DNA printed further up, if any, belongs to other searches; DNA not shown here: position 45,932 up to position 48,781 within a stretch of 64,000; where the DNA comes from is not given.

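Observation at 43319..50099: Wood-Ljungdahl methyl-branch and acsB cluster terminated by an IS element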

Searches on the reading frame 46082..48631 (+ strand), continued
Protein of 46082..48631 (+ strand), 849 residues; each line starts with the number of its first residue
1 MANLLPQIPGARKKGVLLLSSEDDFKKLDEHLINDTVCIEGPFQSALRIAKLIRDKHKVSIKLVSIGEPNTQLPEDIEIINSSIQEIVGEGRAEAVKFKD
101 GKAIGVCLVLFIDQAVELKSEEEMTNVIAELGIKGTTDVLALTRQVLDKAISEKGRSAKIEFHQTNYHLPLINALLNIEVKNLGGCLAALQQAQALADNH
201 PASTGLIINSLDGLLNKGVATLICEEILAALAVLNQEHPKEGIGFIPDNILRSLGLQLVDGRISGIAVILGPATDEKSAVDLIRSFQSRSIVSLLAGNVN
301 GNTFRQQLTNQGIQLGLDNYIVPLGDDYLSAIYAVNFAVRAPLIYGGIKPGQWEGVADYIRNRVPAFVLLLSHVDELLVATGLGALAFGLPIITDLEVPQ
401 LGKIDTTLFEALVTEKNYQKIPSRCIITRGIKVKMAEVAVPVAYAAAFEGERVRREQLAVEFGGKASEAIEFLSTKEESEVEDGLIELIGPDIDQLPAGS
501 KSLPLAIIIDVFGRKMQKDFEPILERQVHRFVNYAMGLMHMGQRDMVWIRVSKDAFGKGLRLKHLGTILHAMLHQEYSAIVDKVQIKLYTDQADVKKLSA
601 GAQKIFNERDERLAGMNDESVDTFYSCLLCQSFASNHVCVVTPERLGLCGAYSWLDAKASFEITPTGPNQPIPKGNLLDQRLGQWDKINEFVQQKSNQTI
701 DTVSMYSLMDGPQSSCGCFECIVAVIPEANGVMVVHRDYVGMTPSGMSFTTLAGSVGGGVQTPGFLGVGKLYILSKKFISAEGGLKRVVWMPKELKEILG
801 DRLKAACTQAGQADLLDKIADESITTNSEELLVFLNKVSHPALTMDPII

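Call 67: search_solved_structures(query=window:46082-48631:+, max_evalue=1e-20, show_alignments=2)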
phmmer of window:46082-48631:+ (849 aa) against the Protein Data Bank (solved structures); distinct sequences matched with E-value up to 1e-20: 19.
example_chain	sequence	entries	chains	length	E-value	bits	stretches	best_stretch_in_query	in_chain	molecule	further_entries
6ytt_A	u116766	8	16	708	1e-205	688.4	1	134-848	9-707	CO dehydrogenase/acetyl-CoA synthase complex, beta subunit | CO-methylating acetyl-CoA synthase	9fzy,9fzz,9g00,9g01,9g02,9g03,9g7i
1mjg_M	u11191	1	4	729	3.4e-202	676.8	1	143-848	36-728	Carbon monoxide dehydrogenase alpha subunit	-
3i04_M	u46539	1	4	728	6.2e-202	675.9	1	143-848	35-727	Carbon monoxide dehydrogenase/acetyl-CoA synthase subunit alpha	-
1oao_C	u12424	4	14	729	6.2e-202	675.9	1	143-848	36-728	CARBON MONOXIDE DEHYDROGENASE/ACETYL-COA SYNTHASE SUBUNIT ALPHA | Carbon monoxide dehydrogenase/acetyl CoA synthase subunit alpha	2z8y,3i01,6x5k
7nyp_A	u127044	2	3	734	4.5e-198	663.2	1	138-849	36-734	CO-methylating acetyl-CoA synthase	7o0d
7nys_A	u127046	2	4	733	4.5e-198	663.2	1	138-849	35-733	CO-methylating acetyl-CoA synthase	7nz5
1ru3_A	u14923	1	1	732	4.5e-198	663.1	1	138-849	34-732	Acetyl-CoA synthase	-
7zkj_B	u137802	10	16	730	4.8e-198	663.1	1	139-849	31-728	CO-methylating acetyl-CoA synthase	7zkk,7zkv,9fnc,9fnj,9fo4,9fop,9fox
9fr0_A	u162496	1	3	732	4.8e-198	663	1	139-849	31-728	CO-methylating acetyl-CoA synthase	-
8cmw_B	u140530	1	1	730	2.4e-197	660.8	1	139-849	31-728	CO-methylating acetyl-CoA synthase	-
8cja_B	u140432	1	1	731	2.4e-197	660.8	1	139-849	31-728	CO-methylating acetyl-CoA synthase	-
8cjb_B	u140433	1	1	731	3.3e-197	660.3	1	139-849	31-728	CO-methylating acetyl-CoA synthase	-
8cjc_B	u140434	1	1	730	6.2e-197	659.4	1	139-849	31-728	CO-methylating acetyl-CoA synthase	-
3git_A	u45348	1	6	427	8.1e-163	546.5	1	432-848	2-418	Carbon monoxide dehydrogenase/acetyl-CoA synthase subunit alpha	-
9c0s_E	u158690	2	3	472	1e-107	364.3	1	441-843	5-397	Acetyl-CoA decarbonylase/synthase complex subunit beta 2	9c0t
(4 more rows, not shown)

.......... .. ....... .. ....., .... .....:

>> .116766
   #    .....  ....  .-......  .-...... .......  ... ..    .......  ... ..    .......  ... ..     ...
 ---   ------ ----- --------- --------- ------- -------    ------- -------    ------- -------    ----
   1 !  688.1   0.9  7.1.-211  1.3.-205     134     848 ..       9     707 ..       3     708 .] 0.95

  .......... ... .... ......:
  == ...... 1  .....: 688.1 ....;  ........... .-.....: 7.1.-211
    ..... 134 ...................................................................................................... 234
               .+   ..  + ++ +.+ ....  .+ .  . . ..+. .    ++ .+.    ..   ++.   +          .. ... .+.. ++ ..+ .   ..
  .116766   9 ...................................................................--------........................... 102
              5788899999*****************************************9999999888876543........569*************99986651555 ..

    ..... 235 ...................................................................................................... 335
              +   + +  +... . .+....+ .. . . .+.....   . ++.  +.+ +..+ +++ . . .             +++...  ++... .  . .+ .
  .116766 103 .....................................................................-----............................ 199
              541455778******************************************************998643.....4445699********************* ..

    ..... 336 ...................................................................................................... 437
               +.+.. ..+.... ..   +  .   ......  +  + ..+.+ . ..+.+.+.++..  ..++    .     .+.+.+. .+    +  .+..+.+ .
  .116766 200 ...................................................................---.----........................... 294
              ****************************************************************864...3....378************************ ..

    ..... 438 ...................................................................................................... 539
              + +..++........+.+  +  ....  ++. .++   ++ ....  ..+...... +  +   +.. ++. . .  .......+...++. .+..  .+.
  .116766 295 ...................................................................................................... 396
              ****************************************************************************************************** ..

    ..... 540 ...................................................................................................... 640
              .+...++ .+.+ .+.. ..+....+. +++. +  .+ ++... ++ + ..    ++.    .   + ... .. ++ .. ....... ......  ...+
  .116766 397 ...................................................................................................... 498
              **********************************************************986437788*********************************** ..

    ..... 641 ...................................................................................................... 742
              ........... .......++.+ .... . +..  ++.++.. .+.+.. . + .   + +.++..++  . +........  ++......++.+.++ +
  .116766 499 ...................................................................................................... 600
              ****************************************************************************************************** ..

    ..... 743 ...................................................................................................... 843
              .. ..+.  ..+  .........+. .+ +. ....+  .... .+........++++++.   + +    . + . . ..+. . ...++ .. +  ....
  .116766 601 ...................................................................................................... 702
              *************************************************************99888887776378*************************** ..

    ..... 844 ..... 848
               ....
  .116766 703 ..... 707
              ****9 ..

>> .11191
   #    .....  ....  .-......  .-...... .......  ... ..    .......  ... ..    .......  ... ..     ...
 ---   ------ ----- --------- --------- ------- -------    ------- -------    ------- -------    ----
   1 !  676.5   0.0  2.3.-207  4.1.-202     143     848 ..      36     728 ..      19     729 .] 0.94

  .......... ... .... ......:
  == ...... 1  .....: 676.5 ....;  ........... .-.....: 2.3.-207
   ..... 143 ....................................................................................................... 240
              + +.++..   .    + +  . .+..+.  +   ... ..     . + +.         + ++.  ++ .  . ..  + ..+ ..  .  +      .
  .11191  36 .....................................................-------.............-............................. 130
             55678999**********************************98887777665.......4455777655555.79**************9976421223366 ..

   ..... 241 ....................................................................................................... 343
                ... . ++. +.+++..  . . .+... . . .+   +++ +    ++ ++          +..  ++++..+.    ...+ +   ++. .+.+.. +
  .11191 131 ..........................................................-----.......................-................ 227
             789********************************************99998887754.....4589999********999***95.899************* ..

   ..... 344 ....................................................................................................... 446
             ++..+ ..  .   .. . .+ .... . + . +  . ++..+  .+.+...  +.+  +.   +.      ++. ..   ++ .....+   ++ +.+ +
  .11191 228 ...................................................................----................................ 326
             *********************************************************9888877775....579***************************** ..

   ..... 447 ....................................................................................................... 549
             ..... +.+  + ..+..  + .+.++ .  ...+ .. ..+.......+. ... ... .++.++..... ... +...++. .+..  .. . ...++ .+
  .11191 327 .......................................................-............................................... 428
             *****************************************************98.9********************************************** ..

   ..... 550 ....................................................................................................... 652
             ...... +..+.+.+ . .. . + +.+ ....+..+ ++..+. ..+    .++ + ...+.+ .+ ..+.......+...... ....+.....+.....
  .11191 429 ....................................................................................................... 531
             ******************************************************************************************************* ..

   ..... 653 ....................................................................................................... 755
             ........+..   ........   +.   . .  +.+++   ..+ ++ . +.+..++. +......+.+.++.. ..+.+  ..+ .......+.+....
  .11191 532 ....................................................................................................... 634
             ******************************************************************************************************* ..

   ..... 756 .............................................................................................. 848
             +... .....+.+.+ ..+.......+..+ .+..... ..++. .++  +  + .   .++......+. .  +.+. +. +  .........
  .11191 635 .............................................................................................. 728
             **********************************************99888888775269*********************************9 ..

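Call 80: search_protein_families(library=pfam, proteins=[L023:8269-8718:+, L038:8040-8504:+, L038:18265-19092:+, L038:19106-19924:+, L168:14933-15730:+], max_evalue=0.01)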
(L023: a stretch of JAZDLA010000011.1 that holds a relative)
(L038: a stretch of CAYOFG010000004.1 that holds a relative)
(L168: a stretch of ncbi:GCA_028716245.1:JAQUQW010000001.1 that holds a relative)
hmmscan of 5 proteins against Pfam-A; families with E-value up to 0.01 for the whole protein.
L023:8269-8718:+ (149 aa): 13 families
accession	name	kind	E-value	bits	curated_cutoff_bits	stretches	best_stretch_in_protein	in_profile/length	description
PF13247.11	Fer4_11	-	5.6e-17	62.2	26.2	1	55-142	6-98/100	4Fe-4S dicluster domain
PF12838.12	Fer4_7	-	6e-15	55.9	27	2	58-106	1-52/52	4Fe-4S dicluster domain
PF12837.12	Fer4_6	-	5.5e-14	51.8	25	3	85-107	2-24/24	4Fe-4S binding domain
PF00037.32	Fer4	-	5e-10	39.2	21.1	1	87-108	3-24/24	4Fe-4S binding domain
PF12797.12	Fer4_2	-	1.1e-09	38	24.5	2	84-104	2-22/22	4Fe-4S binding domain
PF13187.11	Fer4_9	-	9.5e-09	35.6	27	2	91-139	1-52/52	4Fe-4S dicluster domain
PF13237.11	Fer4_10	-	4.1e-08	33.5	25.5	2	85-135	2-53/53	4Fe-4S dicluster domain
PF14697.11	Fer4_21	-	4.6e-07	30.3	35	1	59-107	8-57/59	4Fe-4S dicluster domain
PF12800.12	Fer4_4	-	1.4e-05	25.4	24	0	90-104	2-16/17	4Fe-4S binding domain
PF13484.11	Fer4_16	-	1.5e-05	26.1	30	0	91-115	1-24/66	4Fe-4S double cluster binding domain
PF13534.11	Fer4_17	-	0.00051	21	22.2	0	91-110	1-20/61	4Fe-4S dicluster domain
PF13183.11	Fer4_8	-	0.0011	19.9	27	1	8-72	2-65/68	4Fe-4S dicluster domain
PF25160.1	LdpA_Fe-S-bd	-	0.002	18.3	27.6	1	66-108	8-44/49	LdpA Fe-S cluster-binding domain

L038:8040-8504:+ (154 aa): 11 families
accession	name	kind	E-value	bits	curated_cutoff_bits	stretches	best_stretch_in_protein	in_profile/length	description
PF13247.11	Fer4_11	-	3.2e-15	56.6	26.2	1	55-140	6-98/100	4Fe-4S dicluster domain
PF12838.12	Fer4_7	-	1.1e-12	48.7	27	2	58-105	1-52/52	4Fe-4S dicluster domain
PF00037.32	Fer4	-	6.9e-10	38.8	21.1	1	86-107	3-24/24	4Fe-4S binding domain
PF13187.11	Fer4_9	-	1.1e-09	38.6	27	2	10-76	1-52/52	4Fe-4S dicluster domain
PF12837.12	Fer4_6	-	2.6e-08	33.9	25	1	85-106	3-24/24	4Fe-4S binding domain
PF13237.11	Fer4_10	-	9.6e-07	29.1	25.5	2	85-133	3-53/53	4Fe-4S dicluster domain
PF13484.11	Fer4_16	-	2.8e-06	28.5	30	0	90-111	1-23/66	4Fe-4S double cluster binding domain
PF14697.11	Fer4_21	-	3.7e-06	27.4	35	1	59-106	8-57/59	4Fe-4S dicluster domain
PF25160.1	LdpA_Fe-S-bd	-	1.2e-05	25.4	27.6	1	64-110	6-47/49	LdpA Fe-S cluster-binding domain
PF12797.12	Fer4_2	-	0.00095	19.4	24.5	1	85-103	4-22/22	4Fe-4S binding domain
PF12800.12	Fer4_4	-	0.0054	17.4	24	0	89-104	2-17/17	4Fe-4S binding domain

L038:18265-19092:+ (275 aa): 2 families
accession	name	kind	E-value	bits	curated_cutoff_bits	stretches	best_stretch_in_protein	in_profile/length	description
PF00809.28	Pterin_bind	-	2.5e-21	76.9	25.5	1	41-241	24-243/244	Pterin binding enzyme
PF03599.22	CdhD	-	0.00034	19.9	24.8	1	26-138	42-152/387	CO dehydrogenase/acetyl-CoA synthase delta subunit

L038:19106-19924:+ (272 aa): 1 family
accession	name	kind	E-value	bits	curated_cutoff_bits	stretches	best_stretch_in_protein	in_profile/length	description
PF01226.23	Form_Nir_trans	-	2.5e-83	279.6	34.6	1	10-264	2-238/240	Formate/nitrite transporter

L168:14933-15730:+ (265 aa): 2 families
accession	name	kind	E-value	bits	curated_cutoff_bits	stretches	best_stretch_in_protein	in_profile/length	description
PF00809.28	Pterin_bind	-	3.3e-16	60.1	25.5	1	29-230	25-242/244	Pterin binding enzyme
PF03599.22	CdhD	-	2.1e-06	27.2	24.8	1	10-182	39-197/387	CO dehydrogenase/acetyl-CoA synthase delta subunit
